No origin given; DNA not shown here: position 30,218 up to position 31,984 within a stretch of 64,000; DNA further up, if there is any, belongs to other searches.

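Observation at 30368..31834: ABC permease fused to a full DtxR-like repressor: a YtgC-YtgR-type membrane-tethered metalloregulator outside Chlamydiae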

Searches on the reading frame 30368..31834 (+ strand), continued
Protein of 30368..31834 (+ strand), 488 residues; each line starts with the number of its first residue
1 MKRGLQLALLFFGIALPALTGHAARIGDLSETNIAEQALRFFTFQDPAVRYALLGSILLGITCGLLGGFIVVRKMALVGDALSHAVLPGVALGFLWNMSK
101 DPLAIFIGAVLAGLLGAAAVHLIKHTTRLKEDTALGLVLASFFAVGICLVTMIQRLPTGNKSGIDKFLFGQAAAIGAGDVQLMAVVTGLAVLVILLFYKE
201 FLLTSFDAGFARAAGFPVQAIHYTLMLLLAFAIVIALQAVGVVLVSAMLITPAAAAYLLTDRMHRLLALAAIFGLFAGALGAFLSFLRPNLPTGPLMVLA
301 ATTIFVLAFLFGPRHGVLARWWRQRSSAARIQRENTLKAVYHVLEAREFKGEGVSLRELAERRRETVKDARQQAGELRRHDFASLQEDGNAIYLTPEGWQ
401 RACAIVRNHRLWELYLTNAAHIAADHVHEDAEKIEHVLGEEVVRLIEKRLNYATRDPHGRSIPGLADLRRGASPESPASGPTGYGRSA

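Call 42: predict_structure(alignment_id=A1)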
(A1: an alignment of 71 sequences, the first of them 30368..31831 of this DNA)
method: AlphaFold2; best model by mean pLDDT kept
length: 488 residues; sequences in the alignment: 71
mean_pLDDT: 88.9   pTM: 0.80
mean pLDDT of the five models: 88.9, 88.5, 87.2, 87.1, 86.0
residues with pLDDT >= 90: 355; 70-90: 91; 50-70: 21; < 50: 21
segments of 3 or more residues with pLDDT < 50: 21-25, 474-488
pLDDT, mean of each block of 10 residues (from residue 1): 66 64 49 81 89 95 97 93 95 92 94 95 95 95 96 87 81 85 96 96 94 95 95 93 94 97 97 97 89 93 97 92 94 96 92 92 95 96 91 94 95 93 87 90 92 92 85 48 40
secondary structure, 60 per line:
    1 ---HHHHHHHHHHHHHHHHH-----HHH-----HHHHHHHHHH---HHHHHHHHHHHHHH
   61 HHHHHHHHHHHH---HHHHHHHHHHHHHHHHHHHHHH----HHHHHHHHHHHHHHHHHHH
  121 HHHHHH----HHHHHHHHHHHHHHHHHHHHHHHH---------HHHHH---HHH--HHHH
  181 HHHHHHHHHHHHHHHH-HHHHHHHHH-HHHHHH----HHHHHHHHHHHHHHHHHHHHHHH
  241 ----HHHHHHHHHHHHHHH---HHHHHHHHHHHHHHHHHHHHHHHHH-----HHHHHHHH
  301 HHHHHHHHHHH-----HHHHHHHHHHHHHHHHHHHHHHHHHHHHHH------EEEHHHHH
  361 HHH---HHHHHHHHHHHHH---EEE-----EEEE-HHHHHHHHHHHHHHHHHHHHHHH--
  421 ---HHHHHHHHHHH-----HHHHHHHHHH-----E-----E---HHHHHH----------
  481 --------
elements in order: H4-20 H34-43 H47-72 H76-97 H102-126 H131-154 H164-168 H177-196 H198-206 H208-213 H218-240 H245-259 H263-287 H293-311 H317-346 E353-355 H356-363 H367-379 E383-385 E391-394 H396-418 H424-434 H440-449 H465-470
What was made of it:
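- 30368..30505 (+): N-terminal extension of the fusion (res 1-46): a hydrophobic helix at res 4-20 followed by a conserved A-R-I-G-D motif. Model helix 4-20 has pLDDT ~65 (call 42).
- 31301..31366 (+): Permease C-terminal tail and junction (res 312-333, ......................). It is modelled as part of one continuous helix 317-346 (call 42).
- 31757..31834 (+): Disordered, poorly conserved C-terminal tail (res 464-488) and the stop codon. pLDDT is below 50 for res 474-488 (call 42).
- On DtxR/MntR family metalloregulators: Only about 25 disordered residues follow the DPHG motif (call 42).
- Checked: The AlphaFold2 model has pLDDT 88.9 and pTM 0.80 (call 42).
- The domain is rigidly attached next to the ATPase-facing side of the permease (call 42).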

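Call 46: fold_search(model_id=the predicted structure, library=pdb)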
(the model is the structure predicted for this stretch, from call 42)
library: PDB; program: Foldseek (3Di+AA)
matches with E <= 10: 968; with E <= 0.001: 76
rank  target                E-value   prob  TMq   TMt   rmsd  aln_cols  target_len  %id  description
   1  7kyp_D                4.3e-17  1.00  0.52  0.92   2.3       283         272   39  PsaBC from Streptococcus pneumoniae in complex with Fab (released 2021-08-25)
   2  7kyp_F                9.2e-17  1.00  0.54  0.88   2.5       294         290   37  PsaBC from Streptococcus pneumoniae in complex with Fab (released 2021-08-25)
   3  7kyp_B                9.2e-17  1.00  0.53  0.91   2.7       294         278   38  PsaBC from Streptococcus pneumoniae in complex with Fab (released 2021-08-25)
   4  7kyp_N                1.1e-16  1.00  0.53  0.91   2.6       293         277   38  PsaBC from Streptococcus pneumoniae in complex with Fab (released 2021-08-25)
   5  7kyp_H                1.6e-16  1.00  0.52  0.92   2.3       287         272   38  PsaBC from Streptococcus pneumoniae in complex with Fab (released 2021-08-25)
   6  7kyp_J                1.6e-16  1.00  0.52  0.91   2.4       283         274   39  PsaBC from Streptococcus pneumoniae in complex with Fab (released 2021-08-25)
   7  7kyp_P                3.6e-16  1.00  0.52  0.92   2.4       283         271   39  PsaBC from Streptococcus pneumoniae in complex with Fab (released 2021-08-25)
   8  7kyo_C                5.6e-15  1.00  0.50  0.92   2.1       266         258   40  PsaBC from Streptococcus pneumoniae in complex with Fab (released 2021-08-25)
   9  8pvt_B                1.9e-06  1.00  0.25  0.84   2.0       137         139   32  Manganese-dependent transcriptional repressor DR2539 complexed with cadmium (SAD 7 keV) (released 2024-05-08)
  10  8pvz_B                7.3e-06  1.00  0.25  0.84   2.0       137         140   32  Manganese-dependent transcriptional repressor DR2539 complexed with cadmium (released 2024-05-08)
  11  8pw0_A                9.7e-06  1.00  0.25  0.85   1.9       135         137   32  Manganese-dependent transcriptional repressor DR2539 complexed with manganese and bound to dr1709 promotor (released 2024-05-08)
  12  8pvt_A                1.1e-05  1.00  0.25  0.86   1.8       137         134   32  Manganese-dependent transcriptional repressor DR2539 complexed with cadmium (SAD 7 keV) (released 2024-05-08)
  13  8pvz_A                1.3e-05  1.00  0.25  0.85   1.8       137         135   32  Manganese-dependent transcriptional repressor DR2539 complexed with cadmium (released 2024-05-08)
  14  2nq2_A                1.5e-05  1.00  0.45  0.68   6.8       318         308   19  An inward-facing conformation of a putative metal-chelate type ABC transporter. (released 2007-01-02)
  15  2isy_A                1.6e-05  1.00  0.25  0.79   4.0       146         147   31  Crystal structure of the nickel-activated two-domain iron-dependent regulator (IdeR) (released 2007-02-13)
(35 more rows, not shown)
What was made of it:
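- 30506..31300 (+): ABC-3 permease domain (res 47-311; YtgC/TroC equivalent). Foldseek matches PsaC 7kyp with TM-score 0.92 (normalised to the target) and 39% identity (call 46).
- On DtxR/MntR family metalloregulators: The model superposes on DR2539, IdeR and DtxR, including the wHTH (calls 42, 46).
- Closest known: Streptococcus pneumoniae PsaBC. Same: The permease fold matches (TM-score 0.92 normalised to the target, 39% identity, call 46).
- Closest known: Two-domain Mn repressors of the DtxR family. Same: The fold of the wHTH plus dimerisation domain matches at rmsd 1.8-2.3 A over ~137 residues (call 46).
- Checked: By Foldseek the model matches the Mn repressor DR2539, IdeR and DtxR over ~137 residues at rmsd ~2 A (call 46).
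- A high-confidence model whose two halves match PsaC and the Mn repressor DR2539, IdeR and DtxR (calls 42, 46).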

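Call 56: search_protein_families(library=pfam, alignment_id=A1, max_evalue=0.1)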
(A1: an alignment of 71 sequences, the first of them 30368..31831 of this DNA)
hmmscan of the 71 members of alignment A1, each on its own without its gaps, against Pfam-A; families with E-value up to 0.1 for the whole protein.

A. member 1, window:30368-31831:+ (488 aa): 3 families
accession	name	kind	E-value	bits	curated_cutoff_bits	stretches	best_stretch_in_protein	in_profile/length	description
PF00950.22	ABC-3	-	1.5e-73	248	20.1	1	47-311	3-257/258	ABC 3 transport family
PF02742.21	Fe_dep_repr_C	-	7.7e-22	77.5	27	1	395-463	1-69/70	Iron dependent repressor, metal binding and dimerisation domain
PF01032.23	FecCD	-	1.4e-05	24.7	26.5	1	89-307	90-307/311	FecCD transport family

B. families by the number of members that match (of 71 scanned): 26 families (the first 25 are shown)
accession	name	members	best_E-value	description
PF00950.22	ABC-3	71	1.5e-73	ABC 3 transport family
PF02742.21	Fe_dep_repr_C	71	2.6e-27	Iron dependent repressor, metal binding and dimerisation domain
PF01032.23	FecCD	57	6e-10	FecCD transport family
PF06969.22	HemN_C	8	0.0088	HemN C-terminal domain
PF01325.25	Fe_dep_repress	3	0.024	Iron dependent repressor, N-terminal DNA binding domain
PF25212.1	HVO_A0114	2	0.0051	HVO_A0114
PF23589.2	WH_AprA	2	0.012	AprA winged helix domain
PF17920.6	TetR_C_16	2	0.02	Tetracyclin repressor-like, C-terminal domain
PF12802.13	MarR_2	2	0.086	MarR family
PF01047.28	MarR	1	0.00033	MarR family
PF20008.5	DUF6429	1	0.001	Domain of unknown function (DUF6429)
PF03428.19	RP-C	1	0.0051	Replication protein C N-terminal domain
PF05251.17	Ost5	1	0.008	Oligosaccharyltransferase subunit 5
PF00771.25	FHIPEP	1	0.014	FHIPEP family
PF09339.16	HTH_IclR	1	0.017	IclR helix-turn-helix domain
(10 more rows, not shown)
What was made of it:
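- Tried and rejected: It hit 3 of 71 family members weakly (call 56).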
